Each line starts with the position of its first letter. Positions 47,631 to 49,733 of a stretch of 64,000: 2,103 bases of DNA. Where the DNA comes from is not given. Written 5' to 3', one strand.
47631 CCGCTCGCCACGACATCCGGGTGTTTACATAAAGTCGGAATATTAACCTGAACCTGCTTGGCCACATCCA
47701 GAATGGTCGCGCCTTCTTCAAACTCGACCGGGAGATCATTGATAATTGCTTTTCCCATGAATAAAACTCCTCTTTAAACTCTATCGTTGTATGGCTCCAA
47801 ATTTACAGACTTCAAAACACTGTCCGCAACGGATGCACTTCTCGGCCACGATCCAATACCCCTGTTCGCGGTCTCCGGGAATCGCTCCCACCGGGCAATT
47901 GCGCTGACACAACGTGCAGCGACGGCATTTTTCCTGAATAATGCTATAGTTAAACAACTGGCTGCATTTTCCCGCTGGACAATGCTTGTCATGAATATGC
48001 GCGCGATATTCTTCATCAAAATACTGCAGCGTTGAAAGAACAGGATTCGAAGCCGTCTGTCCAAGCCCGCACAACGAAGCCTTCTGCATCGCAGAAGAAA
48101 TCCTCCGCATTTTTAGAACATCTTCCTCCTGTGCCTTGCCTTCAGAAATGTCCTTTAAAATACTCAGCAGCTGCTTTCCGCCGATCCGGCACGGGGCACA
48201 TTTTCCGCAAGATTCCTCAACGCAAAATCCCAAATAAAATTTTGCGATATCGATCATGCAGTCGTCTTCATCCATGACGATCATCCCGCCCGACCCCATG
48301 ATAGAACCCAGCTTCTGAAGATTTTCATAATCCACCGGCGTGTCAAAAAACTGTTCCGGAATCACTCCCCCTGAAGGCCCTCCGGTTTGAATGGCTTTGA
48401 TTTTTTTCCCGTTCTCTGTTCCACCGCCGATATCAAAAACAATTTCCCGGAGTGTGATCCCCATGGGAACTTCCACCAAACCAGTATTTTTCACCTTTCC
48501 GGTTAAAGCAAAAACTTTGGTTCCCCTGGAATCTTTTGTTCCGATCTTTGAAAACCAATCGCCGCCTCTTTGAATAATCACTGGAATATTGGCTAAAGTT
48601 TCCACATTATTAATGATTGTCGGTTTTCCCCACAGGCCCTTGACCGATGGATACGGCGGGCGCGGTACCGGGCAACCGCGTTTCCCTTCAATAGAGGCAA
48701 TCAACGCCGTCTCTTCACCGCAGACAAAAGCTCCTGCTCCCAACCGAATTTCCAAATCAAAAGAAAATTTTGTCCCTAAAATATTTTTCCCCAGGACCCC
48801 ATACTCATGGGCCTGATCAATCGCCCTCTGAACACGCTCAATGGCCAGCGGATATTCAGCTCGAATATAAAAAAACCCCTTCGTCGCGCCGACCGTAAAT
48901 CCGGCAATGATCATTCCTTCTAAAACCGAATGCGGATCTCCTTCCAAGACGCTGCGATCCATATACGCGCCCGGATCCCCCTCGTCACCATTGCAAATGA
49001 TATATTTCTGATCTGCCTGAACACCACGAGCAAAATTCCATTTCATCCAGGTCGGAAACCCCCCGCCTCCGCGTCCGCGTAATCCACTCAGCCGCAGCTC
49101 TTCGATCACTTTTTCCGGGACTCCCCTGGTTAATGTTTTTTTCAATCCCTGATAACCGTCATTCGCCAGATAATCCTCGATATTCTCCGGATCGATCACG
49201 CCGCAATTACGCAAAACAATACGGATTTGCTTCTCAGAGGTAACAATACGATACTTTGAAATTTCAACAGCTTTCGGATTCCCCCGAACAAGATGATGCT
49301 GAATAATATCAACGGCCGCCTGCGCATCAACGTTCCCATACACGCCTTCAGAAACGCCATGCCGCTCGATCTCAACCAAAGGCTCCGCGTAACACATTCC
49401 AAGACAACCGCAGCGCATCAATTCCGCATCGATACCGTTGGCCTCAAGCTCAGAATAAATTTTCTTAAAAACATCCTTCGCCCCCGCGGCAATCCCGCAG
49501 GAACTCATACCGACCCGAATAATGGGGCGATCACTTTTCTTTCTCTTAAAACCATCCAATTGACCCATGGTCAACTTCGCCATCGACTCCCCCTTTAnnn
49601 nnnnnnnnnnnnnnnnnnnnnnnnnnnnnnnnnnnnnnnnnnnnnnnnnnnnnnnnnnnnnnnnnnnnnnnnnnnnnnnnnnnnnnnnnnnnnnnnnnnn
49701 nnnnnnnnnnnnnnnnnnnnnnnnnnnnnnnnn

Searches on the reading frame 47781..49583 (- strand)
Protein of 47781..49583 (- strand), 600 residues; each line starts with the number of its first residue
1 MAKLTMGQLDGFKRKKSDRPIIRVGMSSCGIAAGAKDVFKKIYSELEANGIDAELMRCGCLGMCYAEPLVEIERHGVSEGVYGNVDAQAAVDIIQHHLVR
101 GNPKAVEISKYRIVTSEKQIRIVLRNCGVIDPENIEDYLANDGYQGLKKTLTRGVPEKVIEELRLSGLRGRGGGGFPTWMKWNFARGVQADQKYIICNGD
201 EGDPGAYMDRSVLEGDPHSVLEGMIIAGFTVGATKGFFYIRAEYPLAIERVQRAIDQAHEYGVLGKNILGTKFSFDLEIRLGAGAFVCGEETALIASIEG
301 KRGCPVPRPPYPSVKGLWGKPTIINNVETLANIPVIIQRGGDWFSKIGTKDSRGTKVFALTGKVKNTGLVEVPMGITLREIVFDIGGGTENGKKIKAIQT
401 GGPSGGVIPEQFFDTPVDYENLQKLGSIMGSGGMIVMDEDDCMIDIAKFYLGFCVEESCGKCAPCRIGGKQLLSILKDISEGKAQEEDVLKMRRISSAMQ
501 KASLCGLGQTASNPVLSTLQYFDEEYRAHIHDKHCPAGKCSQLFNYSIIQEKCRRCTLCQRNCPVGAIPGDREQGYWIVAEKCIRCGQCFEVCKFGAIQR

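Call 4: search_protein_families(library=pfam, proteins=[window:47781-49583:-], max_evalue=0.01)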
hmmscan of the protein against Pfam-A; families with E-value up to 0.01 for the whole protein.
window:47781-49583:- (600 aa): 12 families
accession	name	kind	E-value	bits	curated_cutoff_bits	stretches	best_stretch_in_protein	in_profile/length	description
PF01512.22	Complex1_51K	-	8.4e-45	152.8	31.2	1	165-334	3-149/150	Nuo51 FMN-binding domain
PF10589.14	NADH_4Fe-4S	-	1.1e-30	105.8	23.5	1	445-529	1-85/85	NADH-ubiquinone oxidoreductase-F iron-sulfur binding region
PF00037.32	Fer4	-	1.9e-09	37.4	21.1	2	577-599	2-24/24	4Fe-4S binding domain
PF10531.15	SLBB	-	1.4e-07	31.6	27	1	357-407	1-54/55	SLBB domain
PF13187.11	Fer4_9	-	1.6e-07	31.7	27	1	552-598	1-52/52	4Fe-4S dicluster domain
PF12838.12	Fer4_7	-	6.3e-07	30.2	27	1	552-597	1-52/52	4Fe-4S dicluster domain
PF12837.12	Fer4_6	-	1.3e-06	28.5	25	2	579-598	5-24/24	4Fe-4S binding domain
PF13237.11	Fer4_10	-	2.8e-06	27.6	25.5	1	548-593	4-52/53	4Fe-4S dicluster domain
PF14697.11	Fer4_21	-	3.7e-06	27.4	35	1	548-597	3-56/59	4Fe-4S dicluster domain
PF12797.12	Fer4_2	-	5.9e-06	26.4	24.5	1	576-594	3-21/22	4Fe-4S binding domain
PF22461.2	SLBB_2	-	4e-05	24.1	27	1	357-402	2-48/79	SLBB domain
PF01257.25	2Fe-2S_thioredx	-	0.00061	20.1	24.8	1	12-95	58-142/145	Thioredoxin-like [2Fe-2S] ferredoxin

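Call 5: search_protein_families(library=ncbifam, proteins=[window:47781-49583:-], max_evalue=0.01)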
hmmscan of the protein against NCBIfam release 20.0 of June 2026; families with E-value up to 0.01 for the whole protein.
window:47781-49583:- (600 aa): 49 families (the best 25 are shown)
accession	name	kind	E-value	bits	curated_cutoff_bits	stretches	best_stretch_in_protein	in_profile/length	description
TIGR01959.1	nuoF_fam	equivalog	1.4e-142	474.9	558.65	1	131-530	10-410/410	NADH-quinone oxidoreductase subunit NuoF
NF008436.0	PRK11278.1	equivalog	2.7e-111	372.6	749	1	130-534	22-430/448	NADH-quinone oxidoreductase subunit NuoF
NF010120.0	PRK13596.1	equivalog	2.4e-110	369.1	389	1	133-534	18-421/433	NADH-quinone oxidoreductase subunit NuoF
NF058577.1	FdxA_fam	equivalog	9.4e-11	41.7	65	1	548-597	4-52/52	4Fe-4S ferredoxin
TIGR04481.1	PR_assoc_PrdC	equivalog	1.1e-10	40.9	490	1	157-406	74-286/425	proline reductase-associated electron transfer protein PrdC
TIGR04105.1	FeFe_hydrog_B1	subfamily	1.1e-10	40.8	450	1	525-599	134-206/462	monomeric [FeFe] hydrogenase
NF003454.1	PRK05035.1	equivalog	1.1e-09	37.4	345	1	151-406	118-335/556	electron transport complex subunit RsxC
TIGR01945.1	rnfC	subfamily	1.8e-09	36.6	245.95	1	127-406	96-332/435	RnfABCDGE type electron transport complex subunit C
TIGR02700.1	flavo_MJ0208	hypoth_equivalog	3.4e-08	33.1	251.35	1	537-599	134-195/234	dihydromethanopterin reductase (acceptor)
TIGR01944.1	rnfB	subfamily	1.2e-06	28.2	68.7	1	548-599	110-161/190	RnfABCDGE type electron transport complex subunit B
NF005415.0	PRK06991.1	equivalog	2.3e-06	27.5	281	1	548-595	82-129/284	electron transport complex subunit RsxB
NF038196.1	ferrodoxin_EFR1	subfamily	3e-06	27.5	75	1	549-599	182-230/242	EFR1 family ferrodoxin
TIGR03224.1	benzo_boxA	equivalog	2.1e-05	23.7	459.2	1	549-599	8-57/411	benzoyl-CoA 2,3-epoxidase subunit BoxA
NF043039.1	HgcAB_like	equivalog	3.6e-05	23.5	285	1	539-599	288-350/350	HgcAB-like fusion protein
NF040770.1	hetero_SS_HdrA2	exception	3.9e-05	22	1100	1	546-599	572-624/777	CoB-CoM heterodisulfide reductase HdrA2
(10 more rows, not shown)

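Call 71: search_solved_structures(query=window:47781-49583:-, max_evalue=1e-50)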
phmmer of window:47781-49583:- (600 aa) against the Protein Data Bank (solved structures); distinct sequences matched with E-value up to 1e-50: 61 (the best 60 are shown).
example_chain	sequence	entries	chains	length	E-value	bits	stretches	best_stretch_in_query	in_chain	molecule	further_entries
8oh5_B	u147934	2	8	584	1.4e-225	753.7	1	22-598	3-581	NAD-reducing hydrogenase subunit HoxF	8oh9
9bov_B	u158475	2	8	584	4.5e-221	738.8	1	22-598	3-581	NADH dehydrogenase (Quinone)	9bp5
9n5u_B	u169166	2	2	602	4.8e-221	738.7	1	20-599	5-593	NfnB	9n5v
7t2r_B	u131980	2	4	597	1.7e-217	727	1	29-599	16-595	NiFe hydrogenase subunit B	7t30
7q4v_B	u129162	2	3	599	6e-215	718.6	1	24-599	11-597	Iron hydrogenase HydB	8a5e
7q4w_B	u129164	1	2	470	7.1e-201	672.1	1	134-599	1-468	Iron hydrogenase HydB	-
8a6t_B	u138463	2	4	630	1.2e-191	641.7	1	42-599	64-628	Electron bifurcating hydrogenase subunit HydB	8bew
7p5h_B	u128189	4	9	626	3e-183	613.9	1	53-599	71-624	Fe-hydrogenase, subunit beta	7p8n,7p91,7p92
9mqx_B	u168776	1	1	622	1.5e-181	608.3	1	13-598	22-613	NADH:ubiquinone oxidoreductase, NADH-binding (51 kD) subunit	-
6vw7_B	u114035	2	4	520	5.8e-131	441.2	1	24-526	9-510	NAD-dependent formate dehydrogenase beta subunit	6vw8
9wxb_C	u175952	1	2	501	3.1e-119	402.5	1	28-526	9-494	Formate dehydrogenase beta subunit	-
2fug_1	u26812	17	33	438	1.1e-117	397.3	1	134-534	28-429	NADH-quinone oxidoreductase chain 1 | NADH-QUINONE OXIDOREDUCTASE SUBUNIT 1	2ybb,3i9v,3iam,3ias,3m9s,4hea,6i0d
6tg9_B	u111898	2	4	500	1.5e-115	390.3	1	30-526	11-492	Formate dehydrogenase subunit beta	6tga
6hl2_B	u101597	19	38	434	8.8e-110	371.2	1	117-529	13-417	NADH-quinone oxidoreductase subunit F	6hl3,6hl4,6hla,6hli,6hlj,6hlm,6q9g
7q5y_C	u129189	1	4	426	9.7e-110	371.1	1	117-528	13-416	NADH-quinone oxidoreductase subunit F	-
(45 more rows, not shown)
